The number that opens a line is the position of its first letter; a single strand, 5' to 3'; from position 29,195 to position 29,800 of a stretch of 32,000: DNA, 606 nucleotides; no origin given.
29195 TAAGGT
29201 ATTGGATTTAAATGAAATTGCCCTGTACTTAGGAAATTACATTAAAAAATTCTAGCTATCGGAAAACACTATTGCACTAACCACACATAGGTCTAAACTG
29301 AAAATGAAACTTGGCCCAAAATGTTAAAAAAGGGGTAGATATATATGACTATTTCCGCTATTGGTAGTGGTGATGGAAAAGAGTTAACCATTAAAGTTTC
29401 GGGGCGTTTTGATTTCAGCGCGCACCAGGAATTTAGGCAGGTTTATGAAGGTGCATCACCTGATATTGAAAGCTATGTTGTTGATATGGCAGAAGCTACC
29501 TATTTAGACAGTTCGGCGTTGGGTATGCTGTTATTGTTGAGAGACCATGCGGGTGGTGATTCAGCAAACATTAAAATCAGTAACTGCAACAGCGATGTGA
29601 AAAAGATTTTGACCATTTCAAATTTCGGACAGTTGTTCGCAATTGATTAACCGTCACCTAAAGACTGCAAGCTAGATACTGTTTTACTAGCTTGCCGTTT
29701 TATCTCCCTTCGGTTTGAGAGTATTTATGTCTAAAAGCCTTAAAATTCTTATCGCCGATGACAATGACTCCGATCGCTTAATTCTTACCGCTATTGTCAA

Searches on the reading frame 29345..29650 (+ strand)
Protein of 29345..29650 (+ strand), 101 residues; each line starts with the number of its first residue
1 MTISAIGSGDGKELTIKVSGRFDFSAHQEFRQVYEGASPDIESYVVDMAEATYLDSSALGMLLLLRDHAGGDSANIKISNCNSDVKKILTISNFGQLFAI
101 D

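Call 3: search_protein_families(library=pfam, proteins=[window:29345-29650:+])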
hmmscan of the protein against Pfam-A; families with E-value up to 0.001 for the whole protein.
window:29345-29650:+ (101 aa): 2 families
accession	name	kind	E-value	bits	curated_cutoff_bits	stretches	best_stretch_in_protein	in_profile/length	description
PF13466.11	STAS_2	-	1.6e-11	44.7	29.2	1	16-93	1-78/80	STAS domain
PF01740.26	STAS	-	8.6e-09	35.6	22.6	1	14-98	11-97/106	STAS domain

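Call 26: search_protein_families(library=ncbifam, proteins=[window:29345-29650:+], max_evalue=0.00001)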
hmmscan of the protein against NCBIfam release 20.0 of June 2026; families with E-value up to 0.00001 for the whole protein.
window:29345-29650:+ (101 aa): 2 families
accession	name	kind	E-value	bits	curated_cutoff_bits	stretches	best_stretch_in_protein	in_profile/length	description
TIGR00377.1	ant_ant_sig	superfamily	2.2e-10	40.4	53.45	1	10-100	10-102/108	anti-sigma factor antagonist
TIGR02886.1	spore_II_AA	equivalog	2.9e-07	30.4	114.75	1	11-97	7-95/106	anti-sigma F factor antagonist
